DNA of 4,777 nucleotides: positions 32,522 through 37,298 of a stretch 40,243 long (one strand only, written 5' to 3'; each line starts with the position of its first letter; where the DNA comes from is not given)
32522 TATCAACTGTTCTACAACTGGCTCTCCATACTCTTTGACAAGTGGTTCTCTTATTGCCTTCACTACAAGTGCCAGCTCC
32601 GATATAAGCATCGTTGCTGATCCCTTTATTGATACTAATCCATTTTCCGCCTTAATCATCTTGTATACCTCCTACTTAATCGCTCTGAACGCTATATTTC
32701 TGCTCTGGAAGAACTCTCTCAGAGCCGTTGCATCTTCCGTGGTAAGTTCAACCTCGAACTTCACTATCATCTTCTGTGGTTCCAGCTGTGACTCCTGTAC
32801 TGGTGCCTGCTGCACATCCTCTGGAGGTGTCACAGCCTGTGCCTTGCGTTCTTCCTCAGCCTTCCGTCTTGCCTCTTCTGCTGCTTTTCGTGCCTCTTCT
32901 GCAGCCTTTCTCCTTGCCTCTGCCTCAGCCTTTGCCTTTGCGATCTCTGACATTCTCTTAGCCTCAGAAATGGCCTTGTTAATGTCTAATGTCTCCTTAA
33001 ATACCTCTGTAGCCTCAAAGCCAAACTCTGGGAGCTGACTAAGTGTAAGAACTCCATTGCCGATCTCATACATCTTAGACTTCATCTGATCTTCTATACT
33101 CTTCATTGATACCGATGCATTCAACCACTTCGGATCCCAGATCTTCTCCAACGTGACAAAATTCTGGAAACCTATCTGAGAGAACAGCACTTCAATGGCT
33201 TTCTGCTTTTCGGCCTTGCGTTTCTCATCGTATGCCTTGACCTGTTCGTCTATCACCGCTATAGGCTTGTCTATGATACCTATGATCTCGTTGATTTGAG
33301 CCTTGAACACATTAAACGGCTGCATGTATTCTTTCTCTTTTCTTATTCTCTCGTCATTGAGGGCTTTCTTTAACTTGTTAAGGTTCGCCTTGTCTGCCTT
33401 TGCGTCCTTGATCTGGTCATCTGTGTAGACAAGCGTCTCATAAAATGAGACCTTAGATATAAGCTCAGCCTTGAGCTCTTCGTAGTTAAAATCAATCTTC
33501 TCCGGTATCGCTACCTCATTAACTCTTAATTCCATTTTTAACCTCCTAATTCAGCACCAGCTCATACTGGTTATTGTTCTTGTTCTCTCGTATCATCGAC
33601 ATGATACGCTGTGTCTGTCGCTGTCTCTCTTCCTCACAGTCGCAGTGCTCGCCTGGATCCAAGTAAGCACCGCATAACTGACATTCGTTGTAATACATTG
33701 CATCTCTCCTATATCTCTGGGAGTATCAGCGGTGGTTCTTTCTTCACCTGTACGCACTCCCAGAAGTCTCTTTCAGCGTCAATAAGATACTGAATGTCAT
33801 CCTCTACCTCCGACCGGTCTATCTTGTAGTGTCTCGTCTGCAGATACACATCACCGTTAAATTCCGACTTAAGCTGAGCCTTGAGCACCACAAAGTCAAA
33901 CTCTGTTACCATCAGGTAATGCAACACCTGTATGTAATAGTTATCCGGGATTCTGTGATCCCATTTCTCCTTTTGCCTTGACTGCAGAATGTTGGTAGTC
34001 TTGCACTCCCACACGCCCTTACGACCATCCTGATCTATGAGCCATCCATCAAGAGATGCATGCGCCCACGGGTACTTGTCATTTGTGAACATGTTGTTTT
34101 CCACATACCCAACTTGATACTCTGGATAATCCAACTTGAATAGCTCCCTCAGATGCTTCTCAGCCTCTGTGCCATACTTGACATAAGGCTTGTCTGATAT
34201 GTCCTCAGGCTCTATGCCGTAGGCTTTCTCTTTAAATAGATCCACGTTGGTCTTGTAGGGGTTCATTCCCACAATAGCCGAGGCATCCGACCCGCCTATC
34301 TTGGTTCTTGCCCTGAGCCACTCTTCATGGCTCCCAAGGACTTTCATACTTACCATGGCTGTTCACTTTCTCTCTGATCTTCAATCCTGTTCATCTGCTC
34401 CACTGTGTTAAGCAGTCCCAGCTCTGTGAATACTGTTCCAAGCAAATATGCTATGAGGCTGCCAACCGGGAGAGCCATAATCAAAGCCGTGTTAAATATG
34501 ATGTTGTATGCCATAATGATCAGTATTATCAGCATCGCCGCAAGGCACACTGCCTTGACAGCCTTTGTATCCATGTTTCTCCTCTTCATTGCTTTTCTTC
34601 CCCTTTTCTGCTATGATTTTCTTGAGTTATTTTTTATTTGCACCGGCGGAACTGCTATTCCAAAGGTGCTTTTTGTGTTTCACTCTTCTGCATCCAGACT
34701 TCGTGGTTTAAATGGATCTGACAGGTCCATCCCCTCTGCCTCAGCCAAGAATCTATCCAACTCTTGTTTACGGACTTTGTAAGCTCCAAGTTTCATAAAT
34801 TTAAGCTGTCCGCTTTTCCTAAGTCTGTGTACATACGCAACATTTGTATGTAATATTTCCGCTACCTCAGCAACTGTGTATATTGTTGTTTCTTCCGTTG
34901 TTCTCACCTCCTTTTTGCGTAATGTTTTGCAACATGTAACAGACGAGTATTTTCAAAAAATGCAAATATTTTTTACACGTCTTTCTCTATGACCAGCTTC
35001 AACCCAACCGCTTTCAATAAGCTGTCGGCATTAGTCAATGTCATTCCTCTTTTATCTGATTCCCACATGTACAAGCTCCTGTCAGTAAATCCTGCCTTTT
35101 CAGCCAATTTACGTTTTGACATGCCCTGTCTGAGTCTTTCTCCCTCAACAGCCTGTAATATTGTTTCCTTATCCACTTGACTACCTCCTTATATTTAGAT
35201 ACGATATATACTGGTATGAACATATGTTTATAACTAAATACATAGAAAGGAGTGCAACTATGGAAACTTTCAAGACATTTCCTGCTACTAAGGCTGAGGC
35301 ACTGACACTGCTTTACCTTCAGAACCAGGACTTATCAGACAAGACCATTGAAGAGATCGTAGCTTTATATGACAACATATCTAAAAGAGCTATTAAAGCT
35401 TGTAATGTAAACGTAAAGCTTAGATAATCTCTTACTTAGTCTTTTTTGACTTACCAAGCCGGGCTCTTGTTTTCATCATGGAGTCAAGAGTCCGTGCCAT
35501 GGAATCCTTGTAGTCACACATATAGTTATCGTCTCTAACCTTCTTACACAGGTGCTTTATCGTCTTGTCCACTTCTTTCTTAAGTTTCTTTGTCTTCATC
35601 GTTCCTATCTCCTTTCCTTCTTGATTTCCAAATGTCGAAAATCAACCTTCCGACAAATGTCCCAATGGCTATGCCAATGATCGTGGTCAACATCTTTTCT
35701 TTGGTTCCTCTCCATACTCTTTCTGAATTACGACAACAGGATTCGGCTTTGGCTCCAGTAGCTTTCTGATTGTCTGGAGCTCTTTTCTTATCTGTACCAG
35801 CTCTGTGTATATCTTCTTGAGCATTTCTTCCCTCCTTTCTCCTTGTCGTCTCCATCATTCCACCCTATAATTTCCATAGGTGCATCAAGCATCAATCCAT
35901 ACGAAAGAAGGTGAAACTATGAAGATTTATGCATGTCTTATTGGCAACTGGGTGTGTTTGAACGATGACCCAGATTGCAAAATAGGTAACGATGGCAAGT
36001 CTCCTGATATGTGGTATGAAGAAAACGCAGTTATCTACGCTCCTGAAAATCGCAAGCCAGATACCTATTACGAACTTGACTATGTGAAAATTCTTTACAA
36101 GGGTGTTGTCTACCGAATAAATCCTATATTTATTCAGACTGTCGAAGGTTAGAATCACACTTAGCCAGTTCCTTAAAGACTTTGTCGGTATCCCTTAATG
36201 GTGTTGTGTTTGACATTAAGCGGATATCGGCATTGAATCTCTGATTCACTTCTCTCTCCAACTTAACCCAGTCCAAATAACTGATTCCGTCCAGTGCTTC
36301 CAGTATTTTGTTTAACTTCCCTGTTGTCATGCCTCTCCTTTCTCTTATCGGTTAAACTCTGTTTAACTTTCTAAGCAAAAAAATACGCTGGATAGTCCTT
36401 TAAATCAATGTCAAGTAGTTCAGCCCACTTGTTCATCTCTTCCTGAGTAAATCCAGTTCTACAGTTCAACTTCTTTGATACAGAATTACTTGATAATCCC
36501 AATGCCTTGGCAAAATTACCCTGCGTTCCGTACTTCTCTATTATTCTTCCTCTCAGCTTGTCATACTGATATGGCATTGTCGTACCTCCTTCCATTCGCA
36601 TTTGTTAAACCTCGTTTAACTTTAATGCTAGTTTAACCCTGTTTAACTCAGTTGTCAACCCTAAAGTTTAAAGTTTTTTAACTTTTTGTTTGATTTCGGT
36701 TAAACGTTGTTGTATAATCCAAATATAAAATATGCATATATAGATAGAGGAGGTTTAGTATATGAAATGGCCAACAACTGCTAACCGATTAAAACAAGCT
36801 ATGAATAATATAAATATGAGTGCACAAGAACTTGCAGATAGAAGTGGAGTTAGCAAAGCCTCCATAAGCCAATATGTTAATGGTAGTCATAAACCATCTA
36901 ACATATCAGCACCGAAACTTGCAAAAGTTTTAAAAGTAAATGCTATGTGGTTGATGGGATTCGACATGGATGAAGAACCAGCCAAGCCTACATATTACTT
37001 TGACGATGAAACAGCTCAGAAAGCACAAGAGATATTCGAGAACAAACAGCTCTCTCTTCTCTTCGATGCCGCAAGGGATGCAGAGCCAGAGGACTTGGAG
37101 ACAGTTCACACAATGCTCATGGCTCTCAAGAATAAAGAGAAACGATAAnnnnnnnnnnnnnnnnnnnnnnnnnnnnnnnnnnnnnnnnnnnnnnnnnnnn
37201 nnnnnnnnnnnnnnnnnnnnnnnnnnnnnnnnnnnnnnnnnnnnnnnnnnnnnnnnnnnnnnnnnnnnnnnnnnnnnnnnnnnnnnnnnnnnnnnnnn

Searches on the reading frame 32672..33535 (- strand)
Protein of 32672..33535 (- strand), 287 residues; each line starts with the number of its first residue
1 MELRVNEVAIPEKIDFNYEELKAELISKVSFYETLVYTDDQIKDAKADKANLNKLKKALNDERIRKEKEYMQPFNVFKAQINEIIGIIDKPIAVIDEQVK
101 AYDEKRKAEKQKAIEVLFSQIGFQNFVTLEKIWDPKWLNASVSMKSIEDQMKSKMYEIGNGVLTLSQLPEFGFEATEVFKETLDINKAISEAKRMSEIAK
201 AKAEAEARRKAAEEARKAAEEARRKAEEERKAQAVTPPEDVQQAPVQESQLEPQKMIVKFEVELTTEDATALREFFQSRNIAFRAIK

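Call 85: search_protein_families(library=pfam, proteins=[window:32672-33535:-], max_evalue=0.001)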
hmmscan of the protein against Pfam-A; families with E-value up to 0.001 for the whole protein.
window:32672-33535:- (287 aa): 1 family
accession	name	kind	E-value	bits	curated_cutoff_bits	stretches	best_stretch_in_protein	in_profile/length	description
PF07083.16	DUF1351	-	1.9e-32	113.2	27.8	1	11-157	8-156/210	Protein of unknown function (DUF1351)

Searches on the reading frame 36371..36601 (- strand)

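Call 3: search_protein_families(library=pfam, proteins=[window:36371-36601:-], max_evalue=0.01)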
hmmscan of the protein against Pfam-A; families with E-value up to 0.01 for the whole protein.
window:36371-36601:- (76 aa): 4 families
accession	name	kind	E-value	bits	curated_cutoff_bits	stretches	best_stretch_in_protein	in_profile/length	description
PF05339.17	DUF739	-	5.2e-24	84.6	27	1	9-75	1-67/69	Protein of unknown function (DUF739)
PF15943.11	YdaS_toxin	-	0.0017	18.6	30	1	19-52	3-36/65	Bacterial toxin YdaS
PF13443.12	HTH_26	-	0.0028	18.3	22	1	16-69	2-56/63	Cro/C1-type HTH DNA-binding domain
PF14549.12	P22_Cro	-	0.004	17.3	30.2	1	20-43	5-28/60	DNA-binding transcriptional regulator Cro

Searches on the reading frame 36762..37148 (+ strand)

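Call 3: search_protein_families(library=pfam, proteins=[window:36762-37148:+], max_evalue=0.01)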
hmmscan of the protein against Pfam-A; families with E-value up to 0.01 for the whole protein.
window:36762-37148:+ (128 aa): 8 families
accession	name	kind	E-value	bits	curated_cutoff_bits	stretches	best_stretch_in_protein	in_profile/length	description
PF01381.28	HTH_3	-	3.1e-12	46.8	23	1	10-64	1-55/55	Helix-turn-helix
PF12844.13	HTH_19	-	1.1e-05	25.6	30.2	1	8-65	2-59/64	Helix-turn-helix domain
PF13560.12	HTH_31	-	2.7e-05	24.8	27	1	8-57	4-54/64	Helix-turn-helix domain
PF13443.12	HTH_26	-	0.00018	22.1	22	1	9-58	1-48/63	Cro/C1-type HTH DNA-binding domain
PF00356.27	LacI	-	0.00071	19.8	27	1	22-59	3-37/46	Bacterial regulatory proteins, lacI family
PF08279.18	HTH_11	-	0.00082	19.6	25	0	15-39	14-36/55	HTH domain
PF07022.19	Phage_CI_repr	-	0.0011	19.7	22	1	9-64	2-57/65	Bacteriophage CI repressor helix-turn-helix domain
PF12802.13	MarR_2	-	0.0094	16.5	27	0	18-40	19-42/61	MarR family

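Call 4: search_protein_families(library=padloc, proteins=[window:36762-37148:+], max_evalue=0.01)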
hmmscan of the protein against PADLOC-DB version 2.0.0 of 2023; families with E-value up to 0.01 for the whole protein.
window:36762-37148:+ (128 aa): 17 families
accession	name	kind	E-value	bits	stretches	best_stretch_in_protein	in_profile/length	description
PDLC03951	RmrA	-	6.7e-11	39.8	1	7-100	10-102/400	-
PDLC03944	RmrA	-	2e-09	35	1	7-97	8-98/384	-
PDLC03949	RmrA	-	3.7e-09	33.9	1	6-75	3-72/363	-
PDLC03954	RmrA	-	6.3e-09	33.2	1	7-90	12-95/380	-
PDLC03948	RmrA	-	4e-08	30.5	1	7-68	10-71/397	-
PDLC04142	capH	-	6.6e-08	31.6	1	6-126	7-102/103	capH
PDLC03947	RmrA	-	1.2e-07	28.9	1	7-85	13-91/383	-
PDLC03946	RmrA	-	1.4e-07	28.6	1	7-69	4-66/357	-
PDLC03952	RmrA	-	2.5e-07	27.9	1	8-70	25-87/395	-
PDLC02926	HTH_VI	-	1.4e-06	26.5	1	10-94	6-90/92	-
PDLC04775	PDC-M69A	-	2.4e-06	26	1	8-84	10-85/113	-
PDLC03955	RmrA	-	5.4e-06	23.9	1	8-80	23-96/371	-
PDLC03956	RmrA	-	9.6e-05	19.6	1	7-102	10-104/399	-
PDLC04133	mad1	-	0.00018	19.8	1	19-45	6-32/60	mads_1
PDLC03945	RmrA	-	0.0013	16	1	17-71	14-68/394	-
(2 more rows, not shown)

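Call 5: search_protein_families(library=phrogs, proteins=[window:36762-37148:+], max_evalue=0.01)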
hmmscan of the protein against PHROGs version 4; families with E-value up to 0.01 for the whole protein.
window:36762-37148:+ (128 aa): 27 families (the best 25 are shown)
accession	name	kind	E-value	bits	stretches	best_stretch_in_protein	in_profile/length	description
phrog_8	-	transcription regulation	1.1e-16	62.2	1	2-90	73-150/346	transcriptional regulator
phrog_2967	-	transcription regulation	2.3e-14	54.5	1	6-93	11-88/225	transcriptional regulator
phrog_4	-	transcription regulation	5.7e-14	52.9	1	5-76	136-203/400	transcriptional repressor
phrog_2328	-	transcription regulation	4.2e-12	47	1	6-69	16-79/128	transcriptional repressor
phrog_3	-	transcription regulation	1e-11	46.3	1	1-94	84-182/430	transcriptional repressor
phrog_2439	-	transcription regulation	4.8e-11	43.1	1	6-86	8-87/367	transcriptional regulator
phrog_296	-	integration and excision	1.6e-07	31.4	1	1-57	223-280/626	DNA transposition protein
phrog_7241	-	transcription regulation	2.7e-07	31.7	1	9-61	65-117/122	transcriptional regulator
phrog_4779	-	transcription regulation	6e-07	30.9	1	5-58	2-54/98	transcriptional regulator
phrog_3037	-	transcription regulation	1.2e-06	29.5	1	13-113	21-120/189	transcriptional repressor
phrog_638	-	transcription regulation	3.6e-06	27.9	1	20-72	19-72/145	transcriptional regulator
phrog_1373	-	transcription regulation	5.5e-06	27.5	1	10-61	68-119/166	transcriptional regulator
phrog_1381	-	moron, auxiliary metabolic gene and host takeover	1.9e-05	25.1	1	9-66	16-74/264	plasmid antitoxin with HTH domain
phrog_4441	-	DNA, RNA and nucleotide metabolism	2.1e-05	25.7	1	19-63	19-63/98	HTH DNA binding protein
phrog_1124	-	transcription regulation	4.4e-05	24.1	1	8-56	7-58/177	transcriptional regulator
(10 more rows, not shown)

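Call 6: search_protein_families(library=ncbifam, proteins=[window:36762-37148:+], max_evalue=0.01)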
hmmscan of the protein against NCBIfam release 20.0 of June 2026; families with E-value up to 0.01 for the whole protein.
window:36762-37148:+ (128 aa): 14 families
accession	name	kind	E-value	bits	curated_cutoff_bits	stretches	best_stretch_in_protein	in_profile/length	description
NF007257.0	PRK09706.1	subfamily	4.7e-11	42.6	101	1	2-111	2-106/135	transcriptional repressor DicA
NF041951.1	phage_RstR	subfamily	2.7e-10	40.5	80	1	7-74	4-71/108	RstR family transcriptional repressor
TIGR02607.1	antidote_HigA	equivalog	1.5e-05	24.7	47.7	1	11-65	13-67/81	HigA family addiction module antitoxin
NF003162.0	PRK04140.1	equivalog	1.9e-05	23.9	263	1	8-63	129-184/317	transcriptional regulator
NF048000.1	ECH1013_TF_S24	equivalog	2.7e-05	24.1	300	1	8-84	5-87/204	ECH_1013 family putative transcriptional regulator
NF010465.0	PRK13890.1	equivalog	6e-05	23.1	96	1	13-71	13-72/121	conjugal transfer protein TrbA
TIGR00270.2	TIGR00270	equivalog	0.00023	21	110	1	8-60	78-130/159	multiprotein bridging factor aMBF1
NF052239.1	antitox_spr1629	equivalog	0.00056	19.1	335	1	14-69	11-66/377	spr1629 family repressor/antitoxin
NF047913.1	TransRegIdnR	equivalog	0.0023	17.3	500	1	14-58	1-45/331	DNA-binding transcriptional regulator IdnR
NF038310.1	lysogeny_AimR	equivalog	0.0048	16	70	1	10-58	1-46/365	AimR family lysis-lysogeny pheromone receptor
NF007271.0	PRK09726.1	equivalog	0.0054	16.7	79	0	7-60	14-64/88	type II toxin-antitoxin system antitoxin HipB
NF007408.0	PRK09943.1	equivalog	0.0065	16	211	1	7-76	9-76/185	HTH-type transcriptional regulator PuuR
TIGR03830.1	CxxCG_CxxCG_HTH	subfamily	0.0068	16.2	61.8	0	6-58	66-117/127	type II TA system antitoxin MqsA family protein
NF005988.0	PRK08099.1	equivalog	0.0077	15.4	201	0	9-59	6-54/411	multifunctional transcriptional regulator/nicotinamide-nucleotide adenylyltransferase/ribosylnicotinamide kinase NadR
